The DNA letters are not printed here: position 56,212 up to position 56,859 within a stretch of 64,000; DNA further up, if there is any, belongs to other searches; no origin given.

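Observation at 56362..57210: Lipoprotein-signal ferredoxin translationally coupled to an MsrQ-like heme membrane protein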

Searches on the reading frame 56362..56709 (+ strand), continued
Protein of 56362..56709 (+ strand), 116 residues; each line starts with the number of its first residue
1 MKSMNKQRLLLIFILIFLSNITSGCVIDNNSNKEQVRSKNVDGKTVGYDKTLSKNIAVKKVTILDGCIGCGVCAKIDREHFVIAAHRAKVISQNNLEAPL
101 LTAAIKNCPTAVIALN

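Call 71: find_encoding_contigs(protein=P0051, flank=3000, max_places=2)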
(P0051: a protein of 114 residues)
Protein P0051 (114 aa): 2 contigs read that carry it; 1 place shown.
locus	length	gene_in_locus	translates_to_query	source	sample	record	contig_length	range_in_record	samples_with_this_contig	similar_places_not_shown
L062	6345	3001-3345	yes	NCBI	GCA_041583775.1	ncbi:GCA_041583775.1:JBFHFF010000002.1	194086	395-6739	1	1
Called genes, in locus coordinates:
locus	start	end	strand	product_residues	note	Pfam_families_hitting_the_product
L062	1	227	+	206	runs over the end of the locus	?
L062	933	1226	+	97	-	PF13192:Thioredoxin_3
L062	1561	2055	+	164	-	-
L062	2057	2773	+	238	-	PF13386:DsbD_2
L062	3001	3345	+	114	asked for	PF13370:Fer4_13, PF13459:Fer4_15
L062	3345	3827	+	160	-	PF01794:Ferric_reduct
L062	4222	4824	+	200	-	PF00881:Nitroreductase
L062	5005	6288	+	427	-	PF19425:Csd3_N2, PF01551:Peptidase_M23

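Call 74: find_encoding_contigs(protein=P0108, flank=4000, max_places=2)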
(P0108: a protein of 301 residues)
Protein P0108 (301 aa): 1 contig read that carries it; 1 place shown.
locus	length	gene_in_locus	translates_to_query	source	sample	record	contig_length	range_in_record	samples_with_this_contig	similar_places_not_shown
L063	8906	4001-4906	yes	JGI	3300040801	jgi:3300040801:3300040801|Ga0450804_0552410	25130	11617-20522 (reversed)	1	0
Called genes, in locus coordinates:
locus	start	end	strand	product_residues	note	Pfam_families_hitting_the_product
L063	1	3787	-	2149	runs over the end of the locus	PF07703:A2M_BRD (faint), PF01835:MG2, PF00207:A2M, PF07678:TED_complement, PF17973:bMG10 (weak), PF13644:DKNYY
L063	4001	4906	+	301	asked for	PF01794:Ferric_reduct (weak), PF13370:Fer4_13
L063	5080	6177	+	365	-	PF07478:Dala_Dala_lig_C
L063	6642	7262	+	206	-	PF13338:AbiEi_4 (faint)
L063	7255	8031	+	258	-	PF08843:AbiEii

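Call 76: find_encoding_contigs(protein=P0048, flank=2500, max_places=1)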
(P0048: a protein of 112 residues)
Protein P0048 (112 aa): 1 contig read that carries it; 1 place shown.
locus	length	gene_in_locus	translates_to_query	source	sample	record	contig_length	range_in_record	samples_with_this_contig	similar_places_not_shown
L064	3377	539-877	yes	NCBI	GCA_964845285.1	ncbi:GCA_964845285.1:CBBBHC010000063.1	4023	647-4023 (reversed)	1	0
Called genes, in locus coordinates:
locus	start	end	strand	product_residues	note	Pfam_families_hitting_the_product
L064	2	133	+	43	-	?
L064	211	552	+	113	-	-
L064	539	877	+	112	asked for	PF13370:Fer4_13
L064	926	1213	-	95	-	-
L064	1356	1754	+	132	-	PF09945:DUF2177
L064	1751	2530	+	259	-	PF06966:DUF1295, PF02544:Steroid_dh, PF04191:PEMT (weak)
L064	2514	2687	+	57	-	-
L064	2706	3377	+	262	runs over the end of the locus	PF13175:AAA_15 (faint), PF00005:ABC_tran, PF13304:AAA_21 (faint)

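Call 77: find_encoding_contigs(protein=P0055, flank=2500, max_places=1)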
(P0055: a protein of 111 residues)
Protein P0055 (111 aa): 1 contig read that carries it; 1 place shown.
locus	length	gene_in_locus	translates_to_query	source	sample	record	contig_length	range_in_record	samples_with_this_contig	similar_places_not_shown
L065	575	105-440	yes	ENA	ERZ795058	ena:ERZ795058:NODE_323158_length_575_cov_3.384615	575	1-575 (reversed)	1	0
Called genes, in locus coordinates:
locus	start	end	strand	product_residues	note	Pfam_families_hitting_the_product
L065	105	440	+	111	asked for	PF13370:Fer4_13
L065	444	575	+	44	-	?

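Call 78: find_encoding_contigs(protein=P0073, flank=2500, max_places=1)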
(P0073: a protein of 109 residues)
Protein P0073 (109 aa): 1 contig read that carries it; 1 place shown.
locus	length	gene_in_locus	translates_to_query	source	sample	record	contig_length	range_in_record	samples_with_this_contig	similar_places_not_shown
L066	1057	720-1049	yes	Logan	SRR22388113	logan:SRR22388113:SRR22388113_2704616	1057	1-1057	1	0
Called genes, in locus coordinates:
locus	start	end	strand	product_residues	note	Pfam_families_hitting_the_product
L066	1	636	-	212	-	?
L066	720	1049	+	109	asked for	PF00037:Fer4 (faint), PF13370:Fer4_13 (weak)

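Call 80: search_protein_families(library=pfam, proteins=[L062:1561-2052:+, L062:2057-2770:+, L062:4222-4821:+], max_evalue=0.1)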
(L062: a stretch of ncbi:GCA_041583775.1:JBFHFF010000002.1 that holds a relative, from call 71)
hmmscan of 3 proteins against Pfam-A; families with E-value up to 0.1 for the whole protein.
L062:1561-2052:+ (164 aa): 3 families
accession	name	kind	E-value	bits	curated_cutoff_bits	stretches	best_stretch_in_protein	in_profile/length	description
PF03058.19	Sar8_2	-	0.031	15.2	31.7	1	4-73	3-72/85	Sar8.2 family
PF04532.17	DUF587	-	0.046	13.5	25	1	58-106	120-169/227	Protein of unknown function (DUF587)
PF11694.13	DUF3290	-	0.049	14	31.3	1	3-55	46-96/144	Protein of unknown function (DUF3290)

L062:2057-2770:+ (238 aa): 1 family
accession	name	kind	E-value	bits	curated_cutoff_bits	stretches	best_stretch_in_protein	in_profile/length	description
PF13386.12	DsbD_2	-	9.3e-20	71.8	24.9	1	17-221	1-194/199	Cytochrome C biogenesis protein transmembrane region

L062:4222-4821:+ (200 aa): 3 families
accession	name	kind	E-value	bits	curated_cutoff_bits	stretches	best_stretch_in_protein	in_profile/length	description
PF00881.29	Nitroreductase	-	2.2e-14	54.4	23.5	1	8-174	2-167/167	Nitroreductase family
PF14512.11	TM1586_NiRdase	-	5.7e-05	23.3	27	1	22-59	155-192/215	Putative TM nitroreductase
PF17781.7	RPN1_RPN2_N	-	0.09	12.7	22.4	0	14-82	7-76/301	RPN1 N-terminal domain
